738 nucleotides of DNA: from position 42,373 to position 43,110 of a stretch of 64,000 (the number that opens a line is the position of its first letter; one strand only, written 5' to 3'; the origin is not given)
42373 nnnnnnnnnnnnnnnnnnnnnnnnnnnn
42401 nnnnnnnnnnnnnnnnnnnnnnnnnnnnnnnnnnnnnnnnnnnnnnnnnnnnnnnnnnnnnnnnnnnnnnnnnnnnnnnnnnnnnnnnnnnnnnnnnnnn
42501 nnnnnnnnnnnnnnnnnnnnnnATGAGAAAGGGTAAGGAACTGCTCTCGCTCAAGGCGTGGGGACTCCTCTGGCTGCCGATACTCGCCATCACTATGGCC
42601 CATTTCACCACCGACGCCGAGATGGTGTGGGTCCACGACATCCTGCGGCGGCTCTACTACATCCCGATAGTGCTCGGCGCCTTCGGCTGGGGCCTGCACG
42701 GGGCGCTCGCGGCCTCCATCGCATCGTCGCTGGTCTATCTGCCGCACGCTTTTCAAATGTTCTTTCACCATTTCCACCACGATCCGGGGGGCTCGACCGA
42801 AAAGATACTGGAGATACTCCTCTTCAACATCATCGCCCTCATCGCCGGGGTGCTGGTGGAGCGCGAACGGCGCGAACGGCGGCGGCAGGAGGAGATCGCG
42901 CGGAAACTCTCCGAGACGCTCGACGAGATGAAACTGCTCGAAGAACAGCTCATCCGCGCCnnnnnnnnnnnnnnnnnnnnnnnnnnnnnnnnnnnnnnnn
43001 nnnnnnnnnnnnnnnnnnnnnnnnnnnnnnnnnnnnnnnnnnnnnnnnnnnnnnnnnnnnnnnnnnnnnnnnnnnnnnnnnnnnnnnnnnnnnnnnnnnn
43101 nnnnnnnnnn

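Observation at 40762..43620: ZraP/ZraSR-like layout: sigma54 two-component system facing a secreted metallothionein-like gene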

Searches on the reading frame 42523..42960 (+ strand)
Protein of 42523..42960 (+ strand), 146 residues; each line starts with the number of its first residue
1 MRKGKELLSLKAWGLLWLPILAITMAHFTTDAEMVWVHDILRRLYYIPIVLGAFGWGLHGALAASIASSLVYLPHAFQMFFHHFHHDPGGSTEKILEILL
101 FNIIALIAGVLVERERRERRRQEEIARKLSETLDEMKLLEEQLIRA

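Call 15: find_homologous_proteins(query=window:42523-42960:+, max_evalue=0.001)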
Query window:42523-42960:+ (146 aa): 4 proteins with E <= 0.001 among 139 candidates.
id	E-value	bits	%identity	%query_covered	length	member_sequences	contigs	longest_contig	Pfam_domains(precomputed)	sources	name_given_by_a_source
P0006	3.2e-39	152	55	89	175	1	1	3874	PF13493.12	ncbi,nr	ncbi:MAG TPA: hypothetical protein VFU42_02865, partial [Candidatus Deferrimicrobiaceae bacterium]|n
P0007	3.0e-35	139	50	87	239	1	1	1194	PF13493.12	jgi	-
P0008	3.0e-34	136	51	95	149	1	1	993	-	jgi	jgi:two-component system sensor histidine kinase HydH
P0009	2.9e-28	116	53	77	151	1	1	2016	-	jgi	-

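Call 18: find_encoding_contigs(protein=P0006, flank=5000)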
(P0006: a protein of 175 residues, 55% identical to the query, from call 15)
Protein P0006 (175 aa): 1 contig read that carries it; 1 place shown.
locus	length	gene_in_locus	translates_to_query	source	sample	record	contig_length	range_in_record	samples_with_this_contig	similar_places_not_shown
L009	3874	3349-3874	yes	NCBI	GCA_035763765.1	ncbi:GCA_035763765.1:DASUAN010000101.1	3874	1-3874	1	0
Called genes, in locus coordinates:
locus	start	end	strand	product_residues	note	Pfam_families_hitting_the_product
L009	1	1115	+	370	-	PF00528:BPD_transp_1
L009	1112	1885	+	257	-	PF02463:SMC_N (faint), PF00005:ABC_tran, PF13304:AAA_21 (faint)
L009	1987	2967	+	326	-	PF00072:Response_reg, PF00158:Sigma54_activat, PF14532:Sigma54_activ_2, PF07728:AAA_5 (weak)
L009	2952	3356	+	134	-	PF25601:AAA_lid_14, PF02954:HTH_8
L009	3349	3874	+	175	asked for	PF13493:DUF4118 (weak)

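Call 19: find_related_loci(query=A1, collection=genome_contigs, flank=6000)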
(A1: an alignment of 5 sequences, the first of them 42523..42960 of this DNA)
Query A1 (146 aa) in genome_contigs; peptide patterns used: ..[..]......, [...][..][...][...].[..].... (x = any residue, [..] = any of these).
133 stretches matched a pattern; 122 encode a relative of the query (tblastn E <= 1e-3); the best 80 are kept; 80 distinct loci.
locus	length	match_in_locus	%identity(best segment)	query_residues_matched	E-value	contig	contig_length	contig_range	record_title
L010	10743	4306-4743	95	1-146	2e-82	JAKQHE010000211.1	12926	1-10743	MAG: bacterium isolate USDE_metabat.136 k141_355252, whole genome shotgun sequence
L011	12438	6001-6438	95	1-146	7e-81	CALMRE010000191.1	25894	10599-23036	MAG TPA_asm: uncultured bacterium isolate SRR8868559_bin.180_CONCOCT_v1.1_MAG genome assembly, contig: ERZ1645192.828, w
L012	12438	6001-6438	86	1-146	2e-73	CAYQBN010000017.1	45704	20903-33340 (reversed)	MAG TPA_asm: uncultured Spirochaetales bacterium isolate binchicken_co135_5 genome assembly, contig: NODE_1681_length_45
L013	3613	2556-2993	86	1-146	1e-72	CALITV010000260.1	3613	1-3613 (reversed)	MAG: uncultured bacterium isolate R1_Bin_METABAT__209_1 genome assembly, contig: c_000002952407, whole genome shotgun se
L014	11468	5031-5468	82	1-146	2e-70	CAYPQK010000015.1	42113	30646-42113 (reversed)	MAG TPA_asm: uncultured Spirochaetales bacterium isolate binchicken_co220_184 genome assembly, contig: NODE_481_length_4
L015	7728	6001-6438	84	1-146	5e-68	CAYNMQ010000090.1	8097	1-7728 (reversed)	MAG TPA_asm: uncultured Spirochaetales bacterium isolate SRP167436_co1_156 genome assembly, contig: NODE_14982_length_80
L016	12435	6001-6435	90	1-145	2e-76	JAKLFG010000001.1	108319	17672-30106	MAG: bacterium isolate RA.bin151 RA.bin151_1, whole genome shotgun sequence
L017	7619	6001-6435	60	1-146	2e-55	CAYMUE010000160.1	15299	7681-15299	MAG TPA_asm: uncultured Polyangiaceae bacterium isolate SRP216815_co1_51 genome assembly, contig: NODE_4779_length_15299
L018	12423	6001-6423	59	5-146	3e-54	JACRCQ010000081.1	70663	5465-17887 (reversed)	MAG: Deltaproteobacteria bacterium isolate NC_groundwater_1650_Pr3_B-0.1um_66_101 SR-2_scaffold_141_4196249, whole genom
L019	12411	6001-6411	65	7-146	6e-53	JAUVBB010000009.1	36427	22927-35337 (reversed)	MAG: Deltaproteobacteria bacterium isolate CSMAG_234 CSMAG_234_k127_5648654_length_36427_cov_45.9585, whole genome shotg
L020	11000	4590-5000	57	7-146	7e-50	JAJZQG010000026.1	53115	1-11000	MAG: Myxococcales bacterium isolate SKS1.bin3 NODE_1002_length_53115_cov_2.139824, whole genome shotgun sequence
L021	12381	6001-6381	57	17-146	5e-46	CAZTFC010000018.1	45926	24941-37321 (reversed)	MAG TPA_asm: uncultured bacterium isolate binchicken_co43_350 genome assembly, contig: NODE_1061_length_45926_cov_41.171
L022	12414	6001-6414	49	8-146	2e-43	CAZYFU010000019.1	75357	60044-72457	MAG TPA_asm: uncultured Myxococcales bacterium isolate SRP192927_co6_560 genome assembly, contig: NODE_353_length_75357_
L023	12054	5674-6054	53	17-146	4e-43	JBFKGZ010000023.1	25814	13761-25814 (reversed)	MAG: Candidatus Deferrimicrobiaceae bacterium isolate Mix_sand21.2022.07.D.23 k141_908454_length_25814_cov_10.3490, whol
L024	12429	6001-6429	47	3-146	9e-43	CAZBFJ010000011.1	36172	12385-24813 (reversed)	MAG TPA_asm: uncultured Myxococcales bacterium isolate SRP192927_co6_685 genome assembly, contig: NODE_1975_length_36172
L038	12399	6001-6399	51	11-146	9e-40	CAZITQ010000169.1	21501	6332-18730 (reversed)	MAG TPA_asm: uncultured Rickettsiales bacterium isolate binchicken_co141_528 genome assembly, contig: NODE_10751_length_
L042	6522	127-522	48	16-146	1e-39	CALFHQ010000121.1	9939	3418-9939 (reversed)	MAG TPA_asm: uncultured proteobacterium isolate ERR2206789_bin.10_CONCOCT_v1.1_MAG genome assembly, contig: ERZ890810.17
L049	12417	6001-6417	45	5-146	5e-38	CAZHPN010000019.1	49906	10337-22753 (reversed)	MAG TPA_asm: uncultured bacterium isolate binchicken_co3_336 genome assembly, contig: NODE_1958_length_49906_cov_6.27371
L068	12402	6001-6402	45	3-146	1e-34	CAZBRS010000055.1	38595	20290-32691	MAG TPA_asm: uncultured Myxococcales bacterium isolate SRP272421_co2_345 genome assembly, contig: NODE_2071_length_38595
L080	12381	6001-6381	52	17-146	2e-33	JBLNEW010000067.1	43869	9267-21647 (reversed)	MAG: Deltaproteobacteria bacterium isolate MAG62 PRJNA488683_bin1_renamed_66, whole genome shotgun sequence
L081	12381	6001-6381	52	17-146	2e-33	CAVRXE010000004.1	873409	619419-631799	MAG: Candidatus Deferrimicrobiaceae bacterium isolate MFD02199.bin.2.95 genome assembly, contig: contig_2310, whole geno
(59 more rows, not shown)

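Call 28: search_protein_families(library=pfam, proteins=[L014:3131-3496:-, L014:518-1873:-, L014:1870-3072:-, L068:7073-7627:-, L014:2-502:-], max_evalue=0.01)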
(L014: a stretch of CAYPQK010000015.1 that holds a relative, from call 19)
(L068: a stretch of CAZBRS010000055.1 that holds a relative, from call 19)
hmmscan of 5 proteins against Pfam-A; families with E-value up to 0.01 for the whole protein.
L014:3131-3496:- (121 aa): 2 families
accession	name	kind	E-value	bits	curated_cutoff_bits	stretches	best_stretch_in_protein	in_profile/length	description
PF19335.5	HMBD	-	6.4e-12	45.6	23.6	1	90-117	1-28/28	Heavy metal binding domain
PF01396.24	Zn_ribbon_Top1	-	0.0096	16.1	32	1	105-121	2-18/39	Topoisomerase DNA binding C4 zinc finger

L014:518-1873:- (451 aa): 4 families
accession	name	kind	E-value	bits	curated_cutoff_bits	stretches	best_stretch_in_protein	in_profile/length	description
PF16576.10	HlyD_D23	-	1.3e-63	214.6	30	1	120-320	2-204/214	Barrel-sandwich domain of CusB or HlyD membrane-fusion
PF13437.12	HlyD_3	-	1.3e-18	68.1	22.2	1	227-321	1-97/106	HlyD family secretion protein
PF19335.5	HMBD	-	7.7e-11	42.2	23.6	1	50-79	1-28/28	Heavy metal binding domain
PF16572.11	HlyD_D4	-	4.4e-08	33.3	26.4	1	168-218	3-51/55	Long alpha hairpin domain of cation efflux system protein, CusB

L014:1870-3072:- (400 aa): 1 family
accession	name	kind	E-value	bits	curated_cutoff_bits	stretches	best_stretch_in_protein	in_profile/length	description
PF02321.23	OEP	-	1.8e-19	70.7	22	1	222-397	1-187/187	Outer membrane efflux protein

L068:7073-7627:- (184 aa): 1 family
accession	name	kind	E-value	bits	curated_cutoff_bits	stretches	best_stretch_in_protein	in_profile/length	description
PF04945.19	YHS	-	2.3e-06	27.9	30.3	1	55-81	18-44/47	YHS domain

L014:2-502:- (167 aa): 1 family
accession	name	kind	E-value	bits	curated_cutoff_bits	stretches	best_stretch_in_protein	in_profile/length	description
PF00873.25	ACR_tran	-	1.5e-26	92.9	28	1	5-165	1-163/1021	AcrB/AcrD/AcrF family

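Call 40: search_protein_families(library=ncbifam, proteins=[L022:1227-4493:+, L019:812-3979:+, L014:518-1873:-, L014:1870-3072:-, L014:3131-3496:-, L068:7073-7627:-], max_evalue=0.001)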
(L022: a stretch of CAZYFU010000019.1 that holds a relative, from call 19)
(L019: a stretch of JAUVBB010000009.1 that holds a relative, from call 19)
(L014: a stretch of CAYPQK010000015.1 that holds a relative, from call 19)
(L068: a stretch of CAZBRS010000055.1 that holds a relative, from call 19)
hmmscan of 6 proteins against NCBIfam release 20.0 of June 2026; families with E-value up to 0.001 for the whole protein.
L022:1227-4493:+ (1089 aa): 13 families
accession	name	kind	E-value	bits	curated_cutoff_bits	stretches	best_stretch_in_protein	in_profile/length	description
TIGR00914.1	2A0601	subfamily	0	1047.6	701.45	2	1-653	1-640/1051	CusA/CzcA family heavy metal efflux RND transporter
NF033617.1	RND_permease_2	subfamily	8.3e-125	418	1250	2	20-632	15-605/1009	multidrug efflux RND transporter permease subunit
NF000282.2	RND_permease_1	subfamily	1.1e-99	334.8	1250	2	19-625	14-612/1029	multidrug efflux RND transporter permease subunit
TIGR00915.1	2A0602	subfamily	2.4e-87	293.9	940.35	2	19-624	15-614/1050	efflux RND transporter permease subunit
NF007905.0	PRK10614.1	equivalog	8.3e-76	255.5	1774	2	21-625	19-601/1025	multidrug efflux RND transporter permease subunit MdtC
NF007133.0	PRK09579.1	equivalog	2.4e-68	230.7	1763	2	27-627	25-601/1017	multidrug efflux RND transporter permease subunit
NF007798.0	PRK10503.1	equivalog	7.9e-67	225.7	1584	2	22-624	28-610/1040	MdtB/MuxB family multidrug efflux RND transporter permease subunit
NF007131.0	PRK09577.1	equivalog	1.6e-58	198.3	1768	2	15-559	11-553/1045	multidrug efflux RND transporter permease subunit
NF007842.1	PRK10555.1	equivalog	3e-53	181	1854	2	19-608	12-592/1036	multidrug efflux RND transporter permease AcrD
NF000037.1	RND_perm_OqxB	exception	5.7e-51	173.4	2200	2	17-498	12-499/1050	multidrug efflux RND transporter permease subunit OqxB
NF011706.2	PRK15127.1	equivalog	7.6e-51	173.1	2150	2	19-494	15-493/1049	multidrug efflux RND transporter permease subunit AcrB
TIGR00833.1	actII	subfamily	5.6e-10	38.2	874.7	1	259-504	96-339/910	MMPL family RND transporter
TIGR00921.1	2A067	subfamily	0.00022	19.4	351.9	1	343-501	201-350/733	hydrophobe/amphiphile efflux-3 (HAE3) family transporter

L019:812-3979:+ (1056 aa): 15 families
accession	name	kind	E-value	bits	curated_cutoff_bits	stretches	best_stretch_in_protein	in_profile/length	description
TIGR00914.1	2A0601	subfamily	0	1191.2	701.45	1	1-1028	1-1038/1051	CusA/CzcA family heavy metal efflux RND transporter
NF033617.1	RND_permease_2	subfamily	3.9e-141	472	1250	1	15-1027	10-1008/1009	multidrug efflux RND transporter permease subunit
NF000282.2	RND_permease_1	subfamily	5.3e-111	372.2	1250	1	14-1026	9-1027/1029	multidrug efflux RND transporter permease subunit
TIGR00915.1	2A0602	subfamily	1.7e-103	347.3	940.35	1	14-1028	10-1030/1050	efflux RND transporter permease subunit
NF007905.0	PRK10614.1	equivalog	4.6e-83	279.5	1774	1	17-1029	15-1011/1025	multidrug efflux RND transporter permease subunit MdtC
NF007798.0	PRK10503.1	equivalog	6.2e-75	252.5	1584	1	18-1031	26-1027/1040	MdtB/MuxB family multidrug efflux RND transporter permease subunit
NF007131.0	PRK09577.1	equivalog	9.4e-70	235.5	1768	1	14-1031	10-1027/1045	multidrug efflux RND transporter permease subunit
NF007133.0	PRK09579.1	equivalog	4.7e-68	229.7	1763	2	13-497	11-491/1017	multidrug efflux RND transporter permease subunit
NF007842.1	PRK10555.1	equivalog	1.3e-61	208.7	1854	2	14-525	10-526/1036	multidrug efflux RND transporter permease AcrD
NF011706.2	PRK15127.1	equivalog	6.7e-56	189.8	2150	1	14-1028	10-1031/1049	multidrug efflux RND transporter permease subunit AcrB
NF000037.1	RND_perm_OqxB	exception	3.8e-54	183.9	2200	2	14-524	12-530/1050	multidrug efflux RND transporter permease subunit OqxB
TIGR00921.1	2A067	subfamily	3.6e-18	65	351.9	2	299-456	155-311/733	hydrophobe/amphiphile efflux-3 (HAE3) family transporter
TIGR00833.1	actII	subfamily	2.4e-16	59.2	874.7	1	294-547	131-382/910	MMPL family RND transporter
TIGR00916.1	2A0604s01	subfamily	0.00019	21.2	148.6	0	861-1013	91-228/231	SecD/SecF family protein translocase subunit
TIGR01129.1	secD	equivalog_domain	0.00092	18.5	244.4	1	345-415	255-326/397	protein translocase subunit SecD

L014:518-1873:- (451 aa): 11 families
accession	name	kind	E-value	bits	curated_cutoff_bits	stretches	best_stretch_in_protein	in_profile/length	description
NF007303.0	PRK09783.1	subfamily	6.1e-46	156.7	390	1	12-411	15-403/414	copper/silver efflux system membrane fusion protein CusB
TIGR00999.1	8a0102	subfamily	1.9e-33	115.7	319.3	1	223-401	90-271/271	CzcB/NccB family metal efflux transporter periplasmic adaptor subunit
TIGR01730.1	RND_mfp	subfamily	7.6e-22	77.7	94.9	1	212-401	121-314/322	efflux RND transporter periplasmic adaptor subunit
NF045680.1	DiMtlExpIhpB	equivalog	1.2e-14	54.1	450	1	213-403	126-317/326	divalent metal ion exporter adaptor subunit IhpB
TIGR00998.1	8a0101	subfamily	1.5e-09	37.2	390.8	1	215-301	194-282/334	EmrA/EmrK family multidrug efflux transporter periplasmic adaptor subunit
TIGR02971.1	heterocyst_DevB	subfamily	3.8e-08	33.1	129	1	214-304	193-282/327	ABC exporter membrane fusion protein, DevB family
NF008606.0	PRK11578.1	equivalog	3.4e-06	26.4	342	1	214-396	172-364/371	macrolide transporter subunit MacA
NF007785.0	PRK10476.1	equivalog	0.00018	20.5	376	1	213-300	196-284/347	multidrug transporter subunit MdtN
TIGR01843.1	type_I_hlyD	subfamily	0.00026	20.1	208.65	0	215-309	260-356/422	HlyD family type I secretion periplasmic adaptor subunit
NF007132.1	PRK09578.1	equivalog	0.00057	18.7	512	0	293-419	257-386/396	MexX/AxyX family multidrug efflux RND transporter periplasmic adaptor subunit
NF011715.0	PRK15136.1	equivalog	0.00092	17.9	563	0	222-285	212-275/390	multidrug efflux MFS transporter periplasmic adaptor subunit EmrA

L014:1870-3072:- (400 aa): 1 family
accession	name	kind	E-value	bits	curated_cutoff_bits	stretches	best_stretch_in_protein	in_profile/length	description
NF045679.1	DiMtlExpIhpA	equivalog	3.7e-07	29.2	650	1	173-397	189-413/424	divalent metal ion exporter subunit IhpA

L014:3131-3496:- (121 aa): 0 families

L068:7073-7627:- (184 aa): 0 families

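Call 56: search_protein_families(library=ncbifam, proteins=[L012:7040-9685:+, L081:7001-8959:+, L080:10122-10697:+, L038:7700-8125:+], max_evalue=0.00001)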
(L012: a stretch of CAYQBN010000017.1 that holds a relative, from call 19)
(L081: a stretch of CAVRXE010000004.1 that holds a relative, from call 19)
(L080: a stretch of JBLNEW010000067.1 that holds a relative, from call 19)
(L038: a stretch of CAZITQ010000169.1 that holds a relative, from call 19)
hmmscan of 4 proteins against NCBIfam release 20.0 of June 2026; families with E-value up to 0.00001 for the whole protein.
L012:7040-9685:+ (881 aa): 5 families
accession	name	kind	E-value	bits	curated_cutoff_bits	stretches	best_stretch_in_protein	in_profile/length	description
TIGR02093.1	P_ylase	subfamily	0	1181.8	552.9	1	75-875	2-804/804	glycogen/starch/alpha-glucan family phosphorylase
NF011562.0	PRK14986.1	equivalog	2.4e-290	965.3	1546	1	74-879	13-814/815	glycogen phosphorylase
NF011561.0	PRK14985.1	equivalog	4.5e-281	934.7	1273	1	96-874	29-797/800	maltodextrin phosphorylase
TIGR02094.1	more_P_ylases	subfamily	8.7e-27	94.1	191.7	1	381-747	163-516/600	alpha-glucan family phosphorylase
NF041129.1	maldex_phorlase_Thcocales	equivalog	8.9e-21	73.7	1500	1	383-746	263-606/816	maltodextrin phosphorylase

L081:7001-8959:+ (652 aa): 3 families
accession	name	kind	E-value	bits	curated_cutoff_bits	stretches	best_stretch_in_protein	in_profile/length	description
NF001923.0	PRK00701.1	subfamily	9.5e-182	604.6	430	1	28-451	11-436/439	Mn(2+) uptake NRAMP transporter MntH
TIGR01197.1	nramp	subfamily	1.2e-119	400.1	272.5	1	48-419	1-390/390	metal ion transporter, metal ion (Mn2+/Fe2+) transporter (Nramp) family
NF037982.1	Nramp_1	equivalog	3.6e-56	191.1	50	1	55-416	1-402/404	Nramp family divalent metal transporter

L080:10122-10697:+ (191 aa): 0 families

L038:7700-8125:+ (142 aa): 0 families
